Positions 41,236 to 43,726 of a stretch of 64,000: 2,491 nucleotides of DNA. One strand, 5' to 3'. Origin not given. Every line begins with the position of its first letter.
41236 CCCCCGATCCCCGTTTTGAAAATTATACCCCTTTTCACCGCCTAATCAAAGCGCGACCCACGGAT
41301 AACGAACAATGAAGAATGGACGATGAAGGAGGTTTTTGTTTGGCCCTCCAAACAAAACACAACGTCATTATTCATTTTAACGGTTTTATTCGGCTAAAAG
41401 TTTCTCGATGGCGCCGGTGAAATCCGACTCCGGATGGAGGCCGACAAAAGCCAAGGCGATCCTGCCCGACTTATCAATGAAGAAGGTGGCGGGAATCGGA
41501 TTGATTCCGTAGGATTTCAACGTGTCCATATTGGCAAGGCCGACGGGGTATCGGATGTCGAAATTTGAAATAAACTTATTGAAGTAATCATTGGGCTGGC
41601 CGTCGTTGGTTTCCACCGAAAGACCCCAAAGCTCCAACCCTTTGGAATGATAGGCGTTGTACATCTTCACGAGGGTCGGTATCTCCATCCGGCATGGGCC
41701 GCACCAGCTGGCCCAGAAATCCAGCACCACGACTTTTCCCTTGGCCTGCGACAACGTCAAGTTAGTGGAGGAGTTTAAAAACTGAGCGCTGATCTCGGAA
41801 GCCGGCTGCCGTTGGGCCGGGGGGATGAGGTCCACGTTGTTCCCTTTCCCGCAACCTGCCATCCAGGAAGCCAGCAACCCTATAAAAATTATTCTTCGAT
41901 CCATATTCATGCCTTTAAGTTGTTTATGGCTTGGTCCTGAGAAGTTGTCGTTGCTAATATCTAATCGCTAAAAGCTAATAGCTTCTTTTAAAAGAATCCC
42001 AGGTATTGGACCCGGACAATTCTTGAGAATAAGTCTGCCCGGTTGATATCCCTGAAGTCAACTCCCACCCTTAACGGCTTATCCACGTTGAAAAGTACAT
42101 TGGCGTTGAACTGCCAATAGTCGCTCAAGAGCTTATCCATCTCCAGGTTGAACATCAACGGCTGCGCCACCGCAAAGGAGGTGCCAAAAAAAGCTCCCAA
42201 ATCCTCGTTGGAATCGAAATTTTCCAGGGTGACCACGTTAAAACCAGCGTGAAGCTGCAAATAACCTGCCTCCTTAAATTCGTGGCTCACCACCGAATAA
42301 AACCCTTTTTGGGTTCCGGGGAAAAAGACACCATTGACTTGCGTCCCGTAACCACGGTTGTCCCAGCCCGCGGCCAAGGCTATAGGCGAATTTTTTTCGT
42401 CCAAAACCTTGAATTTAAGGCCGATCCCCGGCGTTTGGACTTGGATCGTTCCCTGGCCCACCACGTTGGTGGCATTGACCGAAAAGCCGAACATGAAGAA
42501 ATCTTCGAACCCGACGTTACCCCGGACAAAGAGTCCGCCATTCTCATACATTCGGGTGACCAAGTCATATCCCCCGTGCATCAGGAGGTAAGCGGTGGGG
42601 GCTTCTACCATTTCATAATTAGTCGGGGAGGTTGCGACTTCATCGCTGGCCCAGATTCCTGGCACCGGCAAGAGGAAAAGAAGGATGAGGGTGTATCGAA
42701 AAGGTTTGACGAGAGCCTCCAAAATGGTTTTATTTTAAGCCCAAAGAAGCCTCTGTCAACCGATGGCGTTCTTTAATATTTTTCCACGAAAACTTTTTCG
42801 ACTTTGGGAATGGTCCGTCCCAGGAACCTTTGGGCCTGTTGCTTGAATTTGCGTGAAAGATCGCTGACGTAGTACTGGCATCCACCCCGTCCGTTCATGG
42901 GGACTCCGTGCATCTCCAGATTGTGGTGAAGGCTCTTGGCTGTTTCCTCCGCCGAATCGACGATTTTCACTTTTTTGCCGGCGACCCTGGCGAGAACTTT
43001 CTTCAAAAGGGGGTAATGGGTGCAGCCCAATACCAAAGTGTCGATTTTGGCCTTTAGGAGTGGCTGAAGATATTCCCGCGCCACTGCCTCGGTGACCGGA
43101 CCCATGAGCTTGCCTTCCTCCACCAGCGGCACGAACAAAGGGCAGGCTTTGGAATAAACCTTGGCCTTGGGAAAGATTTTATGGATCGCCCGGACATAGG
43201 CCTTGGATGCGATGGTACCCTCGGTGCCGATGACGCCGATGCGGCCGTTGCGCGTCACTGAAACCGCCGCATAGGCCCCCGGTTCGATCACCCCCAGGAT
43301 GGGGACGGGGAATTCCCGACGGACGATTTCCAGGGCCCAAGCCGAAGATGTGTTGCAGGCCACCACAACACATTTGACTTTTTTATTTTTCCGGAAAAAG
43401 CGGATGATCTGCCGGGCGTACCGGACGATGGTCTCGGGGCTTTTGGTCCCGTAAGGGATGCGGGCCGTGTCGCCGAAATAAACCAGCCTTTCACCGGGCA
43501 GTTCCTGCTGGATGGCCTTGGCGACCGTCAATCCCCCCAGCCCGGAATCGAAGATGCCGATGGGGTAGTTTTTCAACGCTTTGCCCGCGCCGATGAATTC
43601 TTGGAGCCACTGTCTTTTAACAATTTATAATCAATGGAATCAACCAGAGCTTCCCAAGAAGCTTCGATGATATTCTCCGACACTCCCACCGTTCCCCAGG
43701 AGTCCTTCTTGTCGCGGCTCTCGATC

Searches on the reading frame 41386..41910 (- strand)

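Call 69: search_protein_families(library=pfam, proteins=[window:41386-41910:-], max_evalue=0.0001)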
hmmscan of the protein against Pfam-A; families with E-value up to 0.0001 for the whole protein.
window:41386-41910:- (174 aa): 5 families
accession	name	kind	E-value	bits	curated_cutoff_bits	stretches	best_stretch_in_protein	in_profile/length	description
PF00578.27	AhpC-TSA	-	4.6e-19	69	26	1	36-152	4-122/124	AhpC/TSA family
PF08534.16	Redoxin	-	3e-16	60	26.6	1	46-164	16-144/148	Redoxin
PF13905.12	Thioredoxin_8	-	3e-12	47.1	27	1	58-151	1-94/94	Thioredoxin-like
PF00085.26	Thioredoxin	-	4.2e-10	40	23.5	1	57-104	17-63/103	Thioredoxin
PF13098.12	Thioredoxin_2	-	4.8e-07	30.5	27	1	56-166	3-102/104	Thioredoxin-like domain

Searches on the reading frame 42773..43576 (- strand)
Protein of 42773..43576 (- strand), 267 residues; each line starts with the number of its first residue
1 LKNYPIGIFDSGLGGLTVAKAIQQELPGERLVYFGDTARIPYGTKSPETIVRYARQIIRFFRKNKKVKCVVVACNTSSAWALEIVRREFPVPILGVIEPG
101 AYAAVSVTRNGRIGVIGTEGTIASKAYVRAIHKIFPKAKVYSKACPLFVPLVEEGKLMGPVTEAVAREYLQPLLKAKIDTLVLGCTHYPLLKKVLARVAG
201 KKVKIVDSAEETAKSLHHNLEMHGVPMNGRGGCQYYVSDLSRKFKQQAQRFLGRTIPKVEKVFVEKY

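Call 69: search_protein_families(library=pfam, proteins=[window:42773-43576:-], max_evalue=0.0001)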
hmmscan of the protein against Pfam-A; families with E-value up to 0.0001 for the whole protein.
window:42773-43576:- (267 aa): 1 family
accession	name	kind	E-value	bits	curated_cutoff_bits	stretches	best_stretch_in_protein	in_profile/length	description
PF01177.27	Asp_Glu_race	-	6.9e-26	91.8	31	1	18-214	16-209/211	Asp/Glu/Hydantoin racemase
